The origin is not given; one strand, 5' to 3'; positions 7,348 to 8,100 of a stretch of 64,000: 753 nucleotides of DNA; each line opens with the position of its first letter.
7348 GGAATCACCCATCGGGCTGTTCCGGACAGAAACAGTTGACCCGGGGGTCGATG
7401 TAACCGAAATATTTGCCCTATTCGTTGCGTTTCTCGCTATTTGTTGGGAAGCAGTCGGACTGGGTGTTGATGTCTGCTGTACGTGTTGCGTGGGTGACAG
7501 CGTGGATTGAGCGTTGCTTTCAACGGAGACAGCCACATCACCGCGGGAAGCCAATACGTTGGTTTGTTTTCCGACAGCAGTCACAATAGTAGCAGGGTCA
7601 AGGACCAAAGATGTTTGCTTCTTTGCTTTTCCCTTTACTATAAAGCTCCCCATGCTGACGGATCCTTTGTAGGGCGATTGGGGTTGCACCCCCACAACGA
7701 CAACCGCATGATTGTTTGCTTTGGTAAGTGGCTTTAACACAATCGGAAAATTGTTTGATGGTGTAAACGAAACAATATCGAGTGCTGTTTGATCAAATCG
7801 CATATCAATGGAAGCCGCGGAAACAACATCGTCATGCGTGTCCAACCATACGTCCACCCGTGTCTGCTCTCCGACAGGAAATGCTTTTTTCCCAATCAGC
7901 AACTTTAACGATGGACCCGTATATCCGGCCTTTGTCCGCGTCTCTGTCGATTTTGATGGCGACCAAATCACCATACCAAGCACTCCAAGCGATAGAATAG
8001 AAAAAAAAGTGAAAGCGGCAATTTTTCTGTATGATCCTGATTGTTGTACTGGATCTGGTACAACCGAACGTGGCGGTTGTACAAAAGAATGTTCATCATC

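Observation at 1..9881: Cohesin-dockerin-like surface display module: five dockerin-tailed secreted enzymes around a membrane-anchored single-cohesin protein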

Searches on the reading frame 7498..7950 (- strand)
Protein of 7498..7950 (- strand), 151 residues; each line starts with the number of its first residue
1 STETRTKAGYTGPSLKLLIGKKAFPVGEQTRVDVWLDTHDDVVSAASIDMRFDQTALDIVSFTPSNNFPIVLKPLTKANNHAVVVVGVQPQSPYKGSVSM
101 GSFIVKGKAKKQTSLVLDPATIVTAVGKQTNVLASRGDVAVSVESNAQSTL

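Call 13: search_solved_structures(query=window:7498-7950:-, max_evalue=10, show_alignments=3)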
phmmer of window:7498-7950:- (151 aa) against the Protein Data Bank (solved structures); distinct sequences matched with E-value up to 10: 1.
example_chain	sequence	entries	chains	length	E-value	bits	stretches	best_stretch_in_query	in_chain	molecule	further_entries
6gdj_A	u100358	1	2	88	0.034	17.6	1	62-93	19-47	Mto2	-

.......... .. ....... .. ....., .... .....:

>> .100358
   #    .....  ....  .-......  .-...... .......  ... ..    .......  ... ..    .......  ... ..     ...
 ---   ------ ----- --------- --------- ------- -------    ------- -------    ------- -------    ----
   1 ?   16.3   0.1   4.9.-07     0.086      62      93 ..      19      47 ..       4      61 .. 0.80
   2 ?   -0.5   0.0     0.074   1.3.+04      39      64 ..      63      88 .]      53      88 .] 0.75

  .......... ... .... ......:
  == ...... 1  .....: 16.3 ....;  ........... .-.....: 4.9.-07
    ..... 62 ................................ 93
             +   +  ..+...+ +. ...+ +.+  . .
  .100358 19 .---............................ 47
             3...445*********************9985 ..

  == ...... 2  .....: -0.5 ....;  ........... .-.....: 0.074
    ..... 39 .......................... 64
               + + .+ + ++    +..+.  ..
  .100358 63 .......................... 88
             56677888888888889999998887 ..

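Call 16: search_protein_representatives(protein=window:7498-7950:-)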
Query: 151 residues. Proteins with E-value up to 0.001 (for the whole library): 255; up to 1e-10: 66; up to 1e-30: 2. The best 150 are listed.
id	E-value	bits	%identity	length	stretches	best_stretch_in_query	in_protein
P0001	1.4e-89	313.5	100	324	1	1-151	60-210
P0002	1.7e-54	199.9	28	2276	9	22-145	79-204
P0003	1.4e-25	106.3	42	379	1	2-146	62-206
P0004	1.3e-22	96.7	42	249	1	3-138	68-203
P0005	2.8e-21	92.4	38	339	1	3-146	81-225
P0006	8.5e-21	90.8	37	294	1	3-141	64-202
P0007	1.3e-20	90.2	35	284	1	2-143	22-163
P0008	6.3e-20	88.0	37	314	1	2-146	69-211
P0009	6.7e-20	87.9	39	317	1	2-137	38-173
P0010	7.1e-20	87.8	38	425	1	3-147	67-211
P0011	7.7e-20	87.7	39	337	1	3-142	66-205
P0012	1.1e-19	87.2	34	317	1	4-138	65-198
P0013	2.2e-19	86.2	38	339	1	1-138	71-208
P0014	2.3e-19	86.2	38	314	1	3-142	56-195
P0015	2.6e-19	86.0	40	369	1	3-136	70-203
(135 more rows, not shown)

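Call 20: search_solved_structures(query=A2, max_evalue=10, show_alignments=2)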
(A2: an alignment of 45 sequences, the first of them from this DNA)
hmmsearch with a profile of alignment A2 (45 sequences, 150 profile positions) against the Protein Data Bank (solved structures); distinct sequences matched with E-value up to 10: 40.
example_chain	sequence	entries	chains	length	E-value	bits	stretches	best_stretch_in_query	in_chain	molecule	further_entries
3l8q_A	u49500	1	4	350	1.9e-11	47.2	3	95-123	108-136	Cellulosomal scaffoldin adaptor protein B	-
1qzn_A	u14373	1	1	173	3.7e-07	33.2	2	94-123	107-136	cellulosomal scaffoldin adaptor protein B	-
3f2l_A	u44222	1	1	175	4.7e-07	32.9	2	94-123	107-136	Cellulosomal scaffoldin adaptor protein B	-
1zv9_A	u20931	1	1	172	5.2e-07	32.7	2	94-123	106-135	Cellulosomal scaffoldin adaptor protein B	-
3bwz_A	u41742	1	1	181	5.3e-07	32.7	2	94-123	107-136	Cellulosomal scaffoldin adaptor protein B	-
2w1n_A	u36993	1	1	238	9.8e-07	31.8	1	21-137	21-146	O-GLCNACASE NAGJ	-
2jh2_A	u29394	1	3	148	1e-06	31.8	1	21-131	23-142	O-GLCNACASE NAGJ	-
2o4e_A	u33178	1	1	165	1.4e-06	31.3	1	21-129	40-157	O-GlcNAcase nagJ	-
2ozn_A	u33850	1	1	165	1.7e-06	31.1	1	21-129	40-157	O-GlcNAcase nagJ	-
6kg8_A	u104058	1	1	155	1.1e-05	28.4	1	8-147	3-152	Probably cellulosomal scaffolding protein, secreted cellulose-binding and cohesin domain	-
4u3s_A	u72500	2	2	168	1.9e-05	27.7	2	14-65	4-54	Cellulosomal scaffoldin adaptor protein B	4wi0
6kgc_A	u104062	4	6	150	3.9e-05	26.7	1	12-145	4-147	Probably cellulosomal scaffolding protein, secreted cellulose-binding and cohesin domain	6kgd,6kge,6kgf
3fnk_A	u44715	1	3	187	8.5e-05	25.6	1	13-65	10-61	Cellulosomal scaffoldin adaptor protein B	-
5nrk_A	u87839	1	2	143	0.00041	23.3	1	15-85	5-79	Endoglucanase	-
5nrm_A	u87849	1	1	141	0.00054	22.9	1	16-85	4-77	Endoglucanase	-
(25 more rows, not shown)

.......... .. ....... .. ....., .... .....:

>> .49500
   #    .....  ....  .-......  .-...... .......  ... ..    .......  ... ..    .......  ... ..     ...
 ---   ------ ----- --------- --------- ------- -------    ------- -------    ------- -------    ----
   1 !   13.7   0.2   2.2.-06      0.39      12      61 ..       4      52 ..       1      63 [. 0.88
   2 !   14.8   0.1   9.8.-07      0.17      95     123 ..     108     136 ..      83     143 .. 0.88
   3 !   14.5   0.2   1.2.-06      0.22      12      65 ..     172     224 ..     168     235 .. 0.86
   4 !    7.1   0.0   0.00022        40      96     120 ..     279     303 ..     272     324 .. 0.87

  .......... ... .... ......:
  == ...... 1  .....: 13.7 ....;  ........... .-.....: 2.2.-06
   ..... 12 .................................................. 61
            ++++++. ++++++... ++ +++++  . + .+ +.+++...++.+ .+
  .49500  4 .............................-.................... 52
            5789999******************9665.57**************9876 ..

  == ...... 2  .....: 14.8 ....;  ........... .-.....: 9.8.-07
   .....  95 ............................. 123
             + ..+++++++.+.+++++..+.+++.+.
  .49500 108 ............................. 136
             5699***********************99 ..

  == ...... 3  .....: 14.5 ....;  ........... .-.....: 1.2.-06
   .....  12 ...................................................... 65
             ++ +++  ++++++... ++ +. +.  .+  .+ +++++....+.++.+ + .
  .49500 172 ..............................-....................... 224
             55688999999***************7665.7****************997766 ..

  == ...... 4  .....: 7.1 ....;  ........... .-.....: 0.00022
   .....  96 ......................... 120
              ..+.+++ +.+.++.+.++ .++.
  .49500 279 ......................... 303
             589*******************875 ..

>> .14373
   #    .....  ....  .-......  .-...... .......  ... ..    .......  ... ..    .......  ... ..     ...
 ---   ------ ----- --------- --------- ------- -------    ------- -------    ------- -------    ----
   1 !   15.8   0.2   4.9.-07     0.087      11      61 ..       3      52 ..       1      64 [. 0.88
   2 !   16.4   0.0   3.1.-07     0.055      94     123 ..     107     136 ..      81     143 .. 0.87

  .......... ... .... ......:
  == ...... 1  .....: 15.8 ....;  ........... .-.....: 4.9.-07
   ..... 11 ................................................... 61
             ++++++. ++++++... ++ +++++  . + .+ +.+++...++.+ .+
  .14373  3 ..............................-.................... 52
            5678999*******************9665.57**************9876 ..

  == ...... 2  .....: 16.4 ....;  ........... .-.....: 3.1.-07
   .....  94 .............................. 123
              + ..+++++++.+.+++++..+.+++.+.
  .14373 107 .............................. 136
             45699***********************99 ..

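Call 22: search_protein_families(library=pfam, alignment_id=A2, max_evalue=0.01)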
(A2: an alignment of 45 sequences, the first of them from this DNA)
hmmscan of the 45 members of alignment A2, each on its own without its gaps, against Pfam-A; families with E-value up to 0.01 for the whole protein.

A. member 1, seq(151 aa): 1 family
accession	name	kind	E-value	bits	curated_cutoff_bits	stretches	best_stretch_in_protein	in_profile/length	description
PF00963.24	Cohesin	-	0.00013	22.6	24.1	1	17-135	3-133/139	Cohesin domain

B. families by the number of members that match (of 45 scanned): 3 families
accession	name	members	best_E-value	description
PF00963.24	Cohesin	43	9.3e-15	Cohesin domain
PF07523.18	Big_3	1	0.0022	Bacterial Ig-like domain (group 3)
PF13115.11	YtkA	1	0.0063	YtkA-like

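Call 27: predict_structure(alignment_id=A2)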
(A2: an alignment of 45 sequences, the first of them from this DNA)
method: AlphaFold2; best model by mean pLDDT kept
length: 151 residues; sequences in the alignment: 45
mean_pLDDT: 94.9   pTM: 0.86
mean pLDDT of the five models: 94.9, 94.6, 94.4, 94.3, 93.2
residues with pLDDT >= 90: 135; 70-90: 7; 50-70: 9; < 50: 0
segments of 3 or more residues with pLDDT < 50: none
pLDDT, mean of each block of 10 residues (from residue 1): 67 96 96 98 98 98 98 98 98 98 98 98 97 98 89 74
secondary structure, 60 per line:
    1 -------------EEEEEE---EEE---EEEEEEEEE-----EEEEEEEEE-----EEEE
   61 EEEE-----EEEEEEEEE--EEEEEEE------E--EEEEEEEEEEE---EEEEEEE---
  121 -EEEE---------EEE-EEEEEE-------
elements in order: E14-19 E23-25 E29-37 E43-51 E57-64 E70-78 E81-87 E97-107 E111-117 E122-125 E135-137 E139-144

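Call 31: fold_search(model_id=the predicted structure, library=pdb)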
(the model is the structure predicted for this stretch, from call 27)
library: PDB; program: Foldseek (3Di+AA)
matches with E <= 10: 1987; with E <= 0.001: 98
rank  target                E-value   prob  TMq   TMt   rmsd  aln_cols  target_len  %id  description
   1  6kgf_C                1.4e-08  1.00  0.74  0.75   2.5       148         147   12  Crystal structure of CaDoc0917(R16D)-CaCohA2 complex at pH 8.2 (released 2020-07-08)
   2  6kgc_A                1.5e-08  1.00  0.71  0.74   2.9       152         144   12  Crystal structure of CaDoc0917(R49D)-CaCohA2 complex at pH 5.4 (released 2020-07-08)
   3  6kgd_A                2.2e-08  1.00  0.71  0.73   3.0       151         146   12  Crystal structure of CaDoc0917(R49D)-CaCohA2 complex at pH 8.0 (released 2020-07-08)
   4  6kgf_A                2.2e-08  1.00  0.68  0.71   3.4       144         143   14  Crystal structure of CaDoc0917(R16D)-CaCohA2 complex at pH 8.2 (released 2020-07-08)
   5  6kge_A                6.1e-08  1.00  0.68  0.73   2.9       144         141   13  Crystal structure of CaDoc0917(R16D)-CaCohA2 complex at pH 5.5 (released 2020-07-08)
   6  1g1k_A                1.1e-07  1.00  0.71  0.75   2.9       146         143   13  COHESIN MODULE FROM THE CELLULOSOME OF CLOSTRIDIUM CELLULOLYTICUM (released 2000-11-22)
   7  2vn5_A                2.6e-07  1.00  0.69  0.73   2.9       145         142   13  The Clostridium cellulolyticum dockerin displays a dual binding mode for its cohesin partner (released 2008-05-20)
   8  2vn6_A                3.3e-07  1.00  0.70  0.70   3.1       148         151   14  The Clostridium cellulolyticum dockerin displays a dual binding mode for its cohesin partner (released 2008-05-13)
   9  2xdh                  3.7e-07  1.00  0.69  0.75   3.5       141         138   11  Non-cellulosomal cohesin from the hyperthermophilic archaeon Archaeoglobus fulgidus (released 2010-05-26)
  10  6kg8_MODEL_1_A        3.9e-07  1.00  0.68  0.67   3.0       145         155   13  Solution structure of CaCohA2 from Clostridium acetobutylicum (released 2020-07-08)
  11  2jh2_A                4.3e-07  1.00  0.67  0.74   3.2       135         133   15  X-ray crystal structure of a cohesin-like module from Clostridium perfringens (released 2007-11-06)
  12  2vn5_C                4.6e-07  1.00  0.69  0.70   3.0       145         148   14  The Clostridium cellulolyticum dockerin displays a dual binding mode for its cohesin partner (released 2008-05-20)
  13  2jh2_B                5.0e-07  1.00  0.65  0.72   3.4       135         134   15  X-ray crystal structure of a cohesin-like module from Clostridium perfringens (released 2007-11-06)
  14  4u3s_A                5.0e-07  1.00  0.58  0.54   5.8       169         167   11  Crystal structure of Coh3ScaB-XDoc_M1ScaA complex: A N-terminal interface mutant of type II Cohesin-X-Dockerin complex (released 2015-07-29)
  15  3ghp_A                5.3e-07  1.00  0.63  0.52   6.2       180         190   14  Structure of the second type II cohesin module from the adaptor ScaA scaffoldin of Acetivibrio cellulolyticus (includi (released 2009-06-23)
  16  2vo8                  5.6e-07  1.00  0.74  0.82   2.5       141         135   13  Cohesin module from Clostridium perfringens ATCC13124 family 33 glycoside hydrolase. (released 2008-09-02)
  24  2jh2_C                1.1e-06  1.00  0.66  0.75   3.2       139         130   16  X-ray crystal structure of a cohesin-like module from Clostridium perfringens (released 2007-11-06)
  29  3l8q_D                2.2e-06  1.00  0.66  0.32   5.0       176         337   11  Structure analysis of the type II cohesin dyad from the adaptor ScaA scaffoldin of Acetivibrio cellulolyticus (released 2010-05-05)
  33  3l8q_C                3.9e-06  1.00  0.67  0.32   4.0       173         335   10  Structure analysis of the type II cohesin dyad from the adaptor ScaA scaffoldin of Acetivibrio cellulolyticus (released 2010-05-05)
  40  3l8q_A                7.3e-06  1.00  0.59  0.29   5.9       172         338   12  Structure analysis of the type II cohesin dyad from the adaptor ScaA scaffoldin of Acetivibrio cellulolyticus (released 2010-05-05)
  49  3l8q_B                2.8e-05  1.00  0.61  0.30   5.5       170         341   13  Structure analysis of the type II cohesin dyad from the adaptor ScaA scaffoldin of Acetivibrio cellulolyticus (released 2010-05-05)
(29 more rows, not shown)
